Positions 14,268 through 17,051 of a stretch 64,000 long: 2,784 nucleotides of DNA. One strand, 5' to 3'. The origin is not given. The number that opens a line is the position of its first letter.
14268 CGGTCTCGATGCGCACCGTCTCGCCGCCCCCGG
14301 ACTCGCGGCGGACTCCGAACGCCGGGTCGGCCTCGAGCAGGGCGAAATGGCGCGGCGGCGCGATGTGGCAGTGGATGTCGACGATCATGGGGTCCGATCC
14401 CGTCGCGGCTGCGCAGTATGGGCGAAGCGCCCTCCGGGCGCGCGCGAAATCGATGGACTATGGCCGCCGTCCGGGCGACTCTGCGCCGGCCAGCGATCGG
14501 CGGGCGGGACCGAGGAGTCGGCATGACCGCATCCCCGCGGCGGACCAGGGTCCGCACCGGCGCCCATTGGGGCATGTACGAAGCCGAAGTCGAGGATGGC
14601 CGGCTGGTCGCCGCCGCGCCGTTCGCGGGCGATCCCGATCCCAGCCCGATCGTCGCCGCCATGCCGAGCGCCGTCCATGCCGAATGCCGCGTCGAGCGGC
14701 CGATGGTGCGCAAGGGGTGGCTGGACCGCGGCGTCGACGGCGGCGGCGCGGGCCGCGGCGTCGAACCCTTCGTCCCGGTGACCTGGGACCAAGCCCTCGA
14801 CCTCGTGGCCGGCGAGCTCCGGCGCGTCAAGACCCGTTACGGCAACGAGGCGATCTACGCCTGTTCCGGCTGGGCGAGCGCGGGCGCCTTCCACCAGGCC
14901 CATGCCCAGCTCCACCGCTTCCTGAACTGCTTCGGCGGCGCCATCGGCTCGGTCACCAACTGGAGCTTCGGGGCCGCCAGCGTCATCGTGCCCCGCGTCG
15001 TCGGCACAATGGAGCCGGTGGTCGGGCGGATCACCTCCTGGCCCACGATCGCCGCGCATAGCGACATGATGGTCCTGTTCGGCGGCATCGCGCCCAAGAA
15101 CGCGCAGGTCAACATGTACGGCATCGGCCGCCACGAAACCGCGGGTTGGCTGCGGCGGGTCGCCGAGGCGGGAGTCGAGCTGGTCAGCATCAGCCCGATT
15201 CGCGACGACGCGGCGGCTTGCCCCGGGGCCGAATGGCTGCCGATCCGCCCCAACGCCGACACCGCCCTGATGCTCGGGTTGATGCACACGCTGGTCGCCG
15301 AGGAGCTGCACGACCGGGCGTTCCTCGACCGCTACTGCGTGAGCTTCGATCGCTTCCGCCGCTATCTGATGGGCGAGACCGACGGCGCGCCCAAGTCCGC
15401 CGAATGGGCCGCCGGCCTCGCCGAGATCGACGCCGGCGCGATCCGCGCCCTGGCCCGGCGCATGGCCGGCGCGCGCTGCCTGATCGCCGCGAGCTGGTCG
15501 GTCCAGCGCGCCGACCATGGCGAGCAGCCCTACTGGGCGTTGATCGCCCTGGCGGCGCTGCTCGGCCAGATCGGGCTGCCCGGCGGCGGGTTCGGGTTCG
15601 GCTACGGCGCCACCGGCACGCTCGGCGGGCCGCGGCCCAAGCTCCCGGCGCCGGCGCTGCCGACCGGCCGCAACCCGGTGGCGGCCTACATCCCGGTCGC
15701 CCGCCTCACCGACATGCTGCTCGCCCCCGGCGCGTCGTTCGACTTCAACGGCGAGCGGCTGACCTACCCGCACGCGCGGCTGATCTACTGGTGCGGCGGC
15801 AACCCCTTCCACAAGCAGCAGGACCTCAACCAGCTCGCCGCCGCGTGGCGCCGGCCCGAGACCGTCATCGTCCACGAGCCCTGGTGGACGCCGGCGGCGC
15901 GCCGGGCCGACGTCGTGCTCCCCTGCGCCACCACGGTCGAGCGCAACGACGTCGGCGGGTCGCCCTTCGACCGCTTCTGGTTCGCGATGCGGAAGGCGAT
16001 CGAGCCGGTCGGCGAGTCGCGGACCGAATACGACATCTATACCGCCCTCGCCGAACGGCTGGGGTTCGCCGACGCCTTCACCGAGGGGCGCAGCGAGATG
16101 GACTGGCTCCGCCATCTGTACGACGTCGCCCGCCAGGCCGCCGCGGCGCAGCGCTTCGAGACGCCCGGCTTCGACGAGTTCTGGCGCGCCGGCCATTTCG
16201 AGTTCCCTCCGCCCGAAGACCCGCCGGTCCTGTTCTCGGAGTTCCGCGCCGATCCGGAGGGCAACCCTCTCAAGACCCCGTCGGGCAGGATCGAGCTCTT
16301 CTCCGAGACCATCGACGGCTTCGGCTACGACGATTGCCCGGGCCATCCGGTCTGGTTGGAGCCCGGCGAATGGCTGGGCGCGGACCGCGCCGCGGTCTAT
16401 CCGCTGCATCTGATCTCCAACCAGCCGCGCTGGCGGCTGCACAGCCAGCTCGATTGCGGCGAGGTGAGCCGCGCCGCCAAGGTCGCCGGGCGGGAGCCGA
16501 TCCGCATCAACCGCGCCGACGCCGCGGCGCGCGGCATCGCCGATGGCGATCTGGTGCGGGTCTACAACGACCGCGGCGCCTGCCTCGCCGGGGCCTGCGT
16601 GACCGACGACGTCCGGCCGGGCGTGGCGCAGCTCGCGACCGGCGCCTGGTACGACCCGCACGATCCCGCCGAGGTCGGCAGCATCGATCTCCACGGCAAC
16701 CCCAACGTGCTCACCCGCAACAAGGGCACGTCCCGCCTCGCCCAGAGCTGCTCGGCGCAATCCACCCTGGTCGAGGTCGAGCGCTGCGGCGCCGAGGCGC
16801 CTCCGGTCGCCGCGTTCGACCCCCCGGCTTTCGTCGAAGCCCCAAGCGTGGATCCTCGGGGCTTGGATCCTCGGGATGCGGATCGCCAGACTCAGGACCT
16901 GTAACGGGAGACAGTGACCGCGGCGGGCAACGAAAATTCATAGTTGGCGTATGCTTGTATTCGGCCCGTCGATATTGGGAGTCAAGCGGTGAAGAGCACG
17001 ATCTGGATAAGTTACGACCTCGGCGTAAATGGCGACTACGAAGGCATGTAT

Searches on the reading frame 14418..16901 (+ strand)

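Call 65: search_protein_families(library=pfam, proteins=[window:14418-16901:+], max_evalue=0.001)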
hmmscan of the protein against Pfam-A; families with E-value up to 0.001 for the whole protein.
window:14418-16901:+ (828 aa): 3 families
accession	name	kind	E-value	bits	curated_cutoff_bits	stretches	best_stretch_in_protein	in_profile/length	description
PF00384.28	Molybdopterin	-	1.1e-52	179.6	24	1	91-547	1-353/353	Molybdopterin oxidoreductase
PF01568.27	Molydop_binding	-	4.4e-28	98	26.8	1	663-783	1-109/110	Molydopterin dinucleotide binding domain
PF18364.6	Molybdopterin_N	-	8.9e-17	61.2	26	1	47-87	1-41/41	Molybdopterin oxidoreductase N-terminal domain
